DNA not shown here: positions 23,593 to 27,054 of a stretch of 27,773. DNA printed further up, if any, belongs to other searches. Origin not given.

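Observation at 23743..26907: Three peptidoglycan-precursor enzymes (MurG, MurC, MurB) fused into one polypeptide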

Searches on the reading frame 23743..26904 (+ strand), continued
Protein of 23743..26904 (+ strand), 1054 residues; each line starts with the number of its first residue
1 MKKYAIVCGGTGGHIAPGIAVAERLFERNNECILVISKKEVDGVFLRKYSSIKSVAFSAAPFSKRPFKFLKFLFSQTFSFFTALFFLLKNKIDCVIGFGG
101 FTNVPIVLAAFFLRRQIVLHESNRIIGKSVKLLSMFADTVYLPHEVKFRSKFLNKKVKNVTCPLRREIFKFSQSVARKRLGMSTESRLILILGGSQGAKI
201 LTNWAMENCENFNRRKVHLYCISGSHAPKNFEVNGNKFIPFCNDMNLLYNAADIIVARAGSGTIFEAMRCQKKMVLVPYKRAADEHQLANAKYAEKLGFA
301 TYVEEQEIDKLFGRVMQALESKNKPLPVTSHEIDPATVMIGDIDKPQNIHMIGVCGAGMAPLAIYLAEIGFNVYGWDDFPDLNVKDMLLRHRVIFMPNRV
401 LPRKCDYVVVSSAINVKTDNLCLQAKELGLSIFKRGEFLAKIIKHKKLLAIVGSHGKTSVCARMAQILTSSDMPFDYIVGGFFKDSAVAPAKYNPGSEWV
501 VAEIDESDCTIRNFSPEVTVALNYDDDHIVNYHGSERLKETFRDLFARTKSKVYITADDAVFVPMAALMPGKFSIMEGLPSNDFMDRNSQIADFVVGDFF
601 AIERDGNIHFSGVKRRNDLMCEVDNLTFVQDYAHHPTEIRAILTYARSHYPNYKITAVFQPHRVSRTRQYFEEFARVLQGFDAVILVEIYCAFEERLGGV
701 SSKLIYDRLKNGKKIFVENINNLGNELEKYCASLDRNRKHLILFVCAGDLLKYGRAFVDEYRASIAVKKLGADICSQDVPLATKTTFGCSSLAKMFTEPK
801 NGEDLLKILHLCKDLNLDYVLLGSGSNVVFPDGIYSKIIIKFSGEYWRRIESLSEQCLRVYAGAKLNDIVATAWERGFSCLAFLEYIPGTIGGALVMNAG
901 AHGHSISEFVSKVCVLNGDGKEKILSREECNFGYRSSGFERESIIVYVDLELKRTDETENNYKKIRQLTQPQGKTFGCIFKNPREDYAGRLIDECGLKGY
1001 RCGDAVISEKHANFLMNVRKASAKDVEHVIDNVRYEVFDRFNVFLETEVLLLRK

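Call 32: search_protein_families(library=pfam, proteins=[P0068, P0138, P0198, P0183, P0193, P0145, P0126, P0166, P0117], max_evalue=0.0001)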
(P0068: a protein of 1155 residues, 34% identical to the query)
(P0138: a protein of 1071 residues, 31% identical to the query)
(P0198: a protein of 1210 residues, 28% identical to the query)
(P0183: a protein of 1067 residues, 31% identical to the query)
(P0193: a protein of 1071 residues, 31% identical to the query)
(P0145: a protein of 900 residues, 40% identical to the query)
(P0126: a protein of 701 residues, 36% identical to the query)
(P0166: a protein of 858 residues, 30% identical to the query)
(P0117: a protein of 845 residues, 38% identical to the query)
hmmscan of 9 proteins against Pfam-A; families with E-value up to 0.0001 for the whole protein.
P0068 (1155 aa): 9 families
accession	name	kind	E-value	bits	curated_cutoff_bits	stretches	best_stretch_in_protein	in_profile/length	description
PF04101.22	Glyco_tran_28_C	-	8.4e-34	117.4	22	1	187-349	1-163/166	Glycosyltransferase family 28 C-terminal domain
PF02873.21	MurB_C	-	1.5e-31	109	27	1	1056-1152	2-98/99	UDP-N-acetylenolpyruvoylglucosamine reductase, C-terminal domain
PF03033.26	Glyco_transf_28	-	2.3e-30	105.9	26.2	1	3-141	1-138/139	Glycosyltransferase family 28 N-terminal domain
PF01565.28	FAD_binding_4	-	1.2e-22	80.5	26.4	1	894-1019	5-136/139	FAD binding domain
PF01225.30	Mur_ligase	-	2.5e-22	79.5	21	1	388-483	2-92/95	Mur ligase family, catalytic domain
PF08245.18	Mur_ligase_M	-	3.4e-22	79.8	24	1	498-673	1-199/200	Mur ligase middle domain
PF02875.26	Mur_ligase_C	-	7.3e-19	69.3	28.4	1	696-826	1-127/127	Mur ligase, glutamate ligase domain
PF13579.12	Glyco_trans_4_4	-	5e-06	27.4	29.7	1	20-140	10-120/158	Glycosyl transferase 4-like domain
PF13439.12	Glyco_transf_4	-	2.1e-05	25.1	28.5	0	20-121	11-103/170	Glycosyltransferase Family 4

P0138 (1071 aa): 7 families
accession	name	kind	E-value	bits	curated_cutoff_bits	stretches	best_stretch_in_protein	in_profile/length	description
PF04101.22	Glyco_tran_28_C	-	1.6e-32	113.3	22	1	94-241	1-147/166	Glycosyltransferase family 28 C-terminal domain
PF02873.21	MurB_C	-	2.2e-30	105.2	27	1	972-1069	2-99/99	UDP-N-acetylenolpyruvoylglucosamine reductase, C-terminal domain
PF01565.28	FAD_binding_4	-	2e-20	73.3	26.4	1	808-935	3-136/139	FAD binding domain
PF08245.18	Mur_ligase_M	-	7.4e-18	65.7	24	1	417-594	1-198/200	Mur ligase middle domain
PF01225.30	Mur_ligase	-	3.7e-17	62.9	21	1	315-411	4-93/95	Mur ligase family, catalytic domain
PF02875.26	Mur_ligase_C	-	6.3e-17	63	28.4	1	618-747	1-127/127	Mur ligase, glutamate ligase domain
PF03033.26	Glyco_transf_28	-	5.9e-08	33.3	26.2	1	2-48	92-138/139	Glycosyltransferase family 28 N-terminal domain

P0198 (1210 aa): 8 families
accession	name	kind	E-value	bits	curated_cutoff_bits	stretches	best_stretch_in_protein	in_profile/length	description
PF02873.21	MurB_C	-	9.2e-30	103.2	27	1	1095-1193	2-98/99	UDP-N-acetylenolpyruvoylglucosamine reductase, C-terminal domain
PF04101.22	Glyco_tran_28_C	-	7.3e-27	94.9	22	1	195-352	2-147/166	Glycosyltransferase family 28 C-terminal domain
PF03033.26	Glyco_transf_28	-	1.8e-24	86.8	26.2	1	14-148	1-135/139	Glycosyltransferase family 28 N-terminal domain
PF01565.28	FAD_binding_4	-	1e-22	80.8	26.4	1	933-1055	5-132/139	FAD binding domain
PF02875.26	Mur_ligase_C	-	2.4e-14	54.7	28.4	1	746-879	1-127/127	Mur ligase, glutamate ligase domain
PF01225.30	Mur_ligase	-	1.1e-12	48.5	21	1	458-553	2-92/95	Mur ligase family, catalytic domain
PF08245.18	Mur_ligase_M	-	2.1e-11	44.6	24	1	560-724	1-200/200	Mur ligase middle domain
PF13579.12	Glyco_trans_4_4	-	5.9e-06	27.1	29.7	1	30-145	9-115/158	Glycosyl transferase 4-like domain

P0183 (1067 aa): 10 families
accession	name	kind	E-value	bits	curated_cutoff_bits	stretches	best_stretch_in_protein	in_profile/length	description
PF07478.18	Dala_Dala_lig_C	-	9.6e-48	162.8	24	1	878-1054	27-203/204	D-ala D-ala ligase C-terminus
PF02873.21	MurB_C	-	1.4e-23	83.4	27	1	656-749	3-96/99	UDP-N-acetylenolpyruvoylglucosamine reductase, C-terminal domain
PF01820.27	Dala_Dala_lig_N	-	7.9e-19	68.8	34.6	2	811-845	87-121/121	D-ala D-ala ligase N-terminus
PF01565.28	FAD_binding_4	-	2e-17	63.6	26.4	1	492-616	3-134/139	FAD binding domain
PF01225.30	Mur_ligase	-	9.2e-17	61.6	21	1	57-156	2-95/95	Mur ligase family, catalytic domain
PF02655.19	ATP-grasp_3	-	1.3e-08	35.6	23.2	1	855-1024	3-154/160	ATP-grasp domain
PF08245.18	Mur_ligase_M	-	1.5e-08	35.3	24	1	161-266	1-126/200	Mur ligase middle domain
PF02875.26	Mur_ligase_C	-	6.8e-08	33.8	28.4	1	326-449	1-126/127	Mur ligase, glutamate ligase domain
PF02786.22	CPSase_L_D2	-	1.3e-06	28.5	19.8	1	884-1024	35-177/211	Carbamoyl-phosphate synthase L chain, ATP binding domain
PF02222.28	ATP-grasp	-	4.7e-06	26.8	27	1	864-1010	4-148/179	ATP-grasp domain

P0193 (1071 aa): 10 families
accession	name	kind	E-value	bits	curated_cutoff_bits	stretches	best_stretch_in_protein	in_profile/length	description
PF07478.18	Dala_Dala_lig_C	-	4.5e-55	186.8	24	1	869-1060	2-204/204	D-ala D-ala ligase C-terminus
PF02873.21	MurB_C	-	1.9e-32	111.8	27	1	649-746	4-98/99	UDP-N-acetylenolpyruvoylglucosamine reductase, C-terminal domain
PF01225.30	Mur_ligase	-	8.8e-27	93.8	21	1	2-98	1-92/95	Mur ligase family, catalytic domain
PF08245.18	Mur_ligase_M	-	2.1e-26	93.6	24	1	105-286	1-199/200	Mur ligase middle domain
PF02875.26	Mur_ligase_C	-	7.6e-21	75.7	28.4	1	309-438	1-127/127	Mur ligase, glutamate ligase domain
PF01565.28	FAD_binding_4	-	7.4e-20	71.5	26.4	1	484-608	3-133/139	FAD binding domain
PF01820.27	Dala_Dala_lig_N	-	7.9e-18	65.6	34.6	2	816-851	86-121/121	D-ala D-ala ligase N-terminus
PF02786.22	CPSase_L_D2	-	6.8e-10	39.3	19.8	1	861-1030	1-178/211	Carbamoyl-phosphate synthase L chain, ATP binding domain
PF02655.19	ATP-grasp_3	-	1.9e-08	35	23.2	1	861-1030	3-155/160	ATP-grasp domain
PF13535.11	ATP-grasp_4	-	3.1e-07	30.6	27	1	894-1030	1-150/160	ATP-grasp domain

P0145 (900 aa): 5 families
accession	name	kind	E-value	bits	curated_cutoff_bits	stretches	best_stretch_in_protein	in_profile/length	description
PF02873.21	MurB_C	-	1.1e-34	119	27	1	795-891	2-98/99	UDP-N-acetylenolpyruvoylglucosamine reductase, C-terminal domain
PF01565.28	FAD_binding_4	-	8.4e-18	64.8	26.4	1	600-751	2-138/139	FAD binding domain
PF01225.30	Mur_ligase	-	2e-13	50.9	21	1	18-118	2-94/95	Mur ligase family, catalytic domain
PF02875.26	Mur_ligase_C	-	6.7e-11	43.5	28.4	1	370-454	1-86/127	Mur ligase, glutamate ligase domain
PF08245.18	Mur_ligase_M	-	6e-10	39.8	24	1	123-221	1-114/200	Mur ligase middle domain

P0126 (701 aa): 4 families
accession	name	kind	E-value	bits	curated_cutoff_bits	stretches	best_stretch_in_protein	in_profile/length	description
PF04101.22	Glyco_tran_28_C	-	1.1e-32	113.8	22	1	196-345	2-153/166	Glycosyltransferase family 28 C-terminal domain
PF02873.21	MurB_C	-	3.2e-28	98.2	27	1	586-683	2-98/99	UDP-N-acetylenolpyruvoylglucosamine reductase, C-terminal domain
PF03033.26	Glyco_transf_28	-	2.5e-24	86.3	26.2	1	7-149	1-138/139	Glycosyltransferase family 28 N-terminal domain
PF01565.28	FAD_binding_4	-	2.1e-18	66.8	26.4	1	419-548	2-136/139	FAD binding domain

P0166 (858 aa): 6 families
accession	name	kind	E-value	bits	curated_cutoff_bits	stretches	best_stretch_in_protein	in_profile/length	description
PF02873.21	MurB_C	-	9.9e-26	90.3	27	1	623-718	3-98/99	UDP-N-acetylenolpyruvoylglucosamine reductase, C-terminal domain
PF01225.30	Mur_ligase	-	5.2e-23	81.7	21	1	6-105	1-94/95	Mur ligase family, catalytic domain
PF01820.27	Dala_Dala_lig_N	-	6.3e-21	75.6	34.6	2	778-812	87-121/121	D-ala D-ala ligase N-terminus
PF01565.28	FAD_binding_4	-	2e-19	70.1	26.4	1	458-586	3-137/139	FAD binding domain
PF02875.26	Mur_ligase_C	-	4.8e-08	34.3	28.4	1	280-383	1-103/127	Mur ligase, glutamate ligase domain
PF21799.2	MurD-like_N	-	1.2e-05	25.9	27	1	6-92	2-87/88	Mur ligase MurD-like, N-terminal domain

P0117 (845 aa): 5 families
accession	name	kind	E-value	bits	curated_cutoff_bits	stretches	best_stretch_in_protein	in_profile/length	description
PF02873.21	MurB_C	-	1.1e-31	109.3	27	1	739-835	2-97/99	UDP-N-acetylenolpyruvoylglucosamine reductase, C-terminal domain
PF01565.28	FAD_binding_4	-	1.4e-18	67.3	26.4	1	568-697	2-136/139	FAD binding domain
PF08245.18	Mur_ligase_M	-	4.1e-13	50.2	24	1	162-338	1-200/200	Mur ligase middle domain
PF01225.30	Mur_ligase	-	7.7e-13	49.1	21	1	64-156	5-93/95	Mur ligase family, catalytic domain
PF02875.26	Mur_ligase_C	-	9.6e-12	46.3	28.4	1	359-487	2-127/127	Mur ligase, glutamate ligase domain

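Call 33: list_cluster_members(proteins=[P0068, P0138, P0198, P0183, P0193, P0001, P0004, window:23743-26904:+])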
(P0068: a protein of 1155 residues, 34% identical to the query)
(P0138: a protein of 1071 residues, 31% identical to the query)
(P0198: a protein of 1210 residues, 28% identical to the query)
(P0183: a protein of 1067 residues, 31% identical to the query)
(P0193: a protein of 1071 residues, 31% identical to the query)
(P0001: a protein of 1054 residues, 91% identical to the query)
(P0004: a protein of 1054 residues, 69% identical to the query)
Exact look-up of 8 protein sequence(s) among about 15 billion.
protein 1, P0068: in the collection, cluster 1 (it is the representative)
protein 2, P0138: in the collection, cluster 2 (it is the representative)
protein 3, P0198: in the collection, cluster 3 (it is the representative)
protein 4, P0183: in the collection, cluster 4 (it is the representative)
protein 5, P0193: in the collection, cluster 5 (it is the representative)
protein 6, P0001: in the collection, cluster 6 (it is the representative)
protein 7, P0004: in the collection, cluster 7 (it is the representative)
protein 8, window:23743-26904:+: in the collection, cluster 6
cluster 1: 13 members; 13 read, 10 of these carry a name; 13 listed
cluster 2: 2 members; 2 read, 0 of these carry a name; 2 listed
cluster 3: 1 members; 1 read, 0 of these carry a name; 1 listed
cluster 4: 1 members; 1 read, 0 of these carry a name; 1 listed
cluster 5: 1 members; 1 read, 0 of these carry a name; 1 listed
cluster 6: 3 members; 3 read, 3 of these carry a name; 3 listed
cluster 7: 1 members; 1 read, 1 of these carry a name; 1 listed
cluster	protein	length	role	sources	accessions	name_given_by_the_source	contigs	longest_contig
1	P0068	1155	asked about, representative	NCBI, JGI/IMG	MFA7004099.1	MAG: UDP-N-acetylmuramate--L-alanine ligase [Verrucomicrobiia bacterium] | UDP-N-acetylmuramate--L-alanine ligase/undecaprenyldiphospho-muramoylpentapeptide ...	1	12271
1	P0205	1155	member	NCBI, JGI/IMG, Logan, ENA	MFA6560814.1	MAG: UDP-N-acetylmuramate--L-alanine ligase [Verrucomicrobiia bacterium]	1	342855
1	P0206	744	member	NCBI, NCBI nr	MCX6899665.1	MAG: UDP-N-acetylmuramate--L-alanine ligase [Verrucomicrobia bacterium] | UDP-N-acetylmuramate--L-alanine ligase [Verrucomicrobiota bacterium]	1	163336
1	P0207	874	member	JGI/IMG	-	UDP-N-acetylmuramate--L-alanine ligase/UDP-N-acetylenolpyruvoylglucosamine reductase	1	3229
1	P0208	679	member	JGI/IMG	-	UDP-N-acetylmuramate--L-alanine ligase/UDP-N-acetylenolpyruvoylglucosamine reductase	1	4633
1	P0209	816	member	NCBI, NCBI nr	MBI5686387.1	MAG: UDP-N-acetylmuramate--L-alanine ligase [Verrucomicrobia bacterium] | UDP-N-acetylmuramate--L-alanine ligase [Verrucomicrobiota bacterium]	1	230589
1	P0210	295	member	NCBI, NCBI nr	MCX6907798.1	MAG: UDP-N-acetylglucosamine--N-acetylmuramyl-(pentapeptide) pyrophosphoryl-undecaprenol ... | UDP-N-acetylglucosamine--N-acetylmuramyl-(pentapeptide) pyrophosphoryl-undecaprenol ...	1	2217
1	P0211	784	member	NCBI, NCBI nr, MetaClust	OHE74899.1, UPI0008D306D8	MAG: hypothetical protein A2107_00145 [Verrucomicrobia bacterium GWF2_62_7] | status=active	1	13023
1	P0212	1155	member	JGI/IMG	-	UDP-N-acetylmuramate--L-alanine ligase/undecaprenyldiphospho-muramoylpentapeptide ...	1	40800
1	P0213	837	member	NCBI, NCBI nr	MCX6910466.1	MAG: UDP-N-acetylmuramate--L-alanine ligase [Verrucomicrobia bacterium] | UDP-N-acetylmuramate--L-alanine ligase [Verrucomicrobiota bacterium]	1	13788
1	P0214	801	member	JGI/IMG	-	-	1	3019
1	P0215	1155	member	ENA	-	-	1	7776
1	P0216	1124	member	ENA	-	-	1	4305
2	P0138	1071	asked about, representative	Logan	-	-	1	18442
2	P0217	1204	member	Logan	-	-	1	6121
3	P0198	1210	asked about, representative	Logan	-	-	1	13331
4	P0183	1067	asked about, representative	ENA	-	-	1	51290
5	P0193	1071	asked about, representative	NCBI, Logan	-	-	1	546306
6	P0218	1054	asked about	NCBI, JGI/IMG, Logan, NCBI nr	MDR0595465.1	MAG: UDP-N-acetylmuramate dehydrogenase [Puniceicoccales bacterium] | UDP-N-acetylenolpyruvoylglucosamine reductase | UDP-N-acetylmuramate dehydrogenase [Puniceicoccales bacterium]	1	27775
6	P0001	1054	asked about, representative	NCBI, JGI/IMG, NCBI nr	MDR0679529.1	MAG: UDP-N-acetylmuramate dehydrogenase [Puniceicoccales bacterium] | UDP-N-acetylenolpyruvoylglucosamine reductase | UDP-N-acetylmuramate dehydrogenase [Puniceicoccales bacterium]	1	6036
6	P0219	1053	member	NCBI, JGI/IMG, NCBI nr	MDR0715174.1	MAG: UDP-N-acetylmuramate dehydrogenase [Puniceicoccales bacterium] | UDP-N-acetylenolpyruvoylglucosamine reductase | UDP-N-acetylmuramate dehydrogenase [Puniceicoccales bacterium]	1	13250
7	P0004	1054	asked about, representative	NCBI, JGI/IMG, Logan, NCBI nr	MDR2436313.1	MAG: UDP-N-acetylmuramate dehydrogenase [Puniceicoccales bacterium] | UDP-N-acetylenolpyruvoylglucosamine reductase | UDP-N-acetylmuramate dehydrogenase [Puniceicoccales bacterium]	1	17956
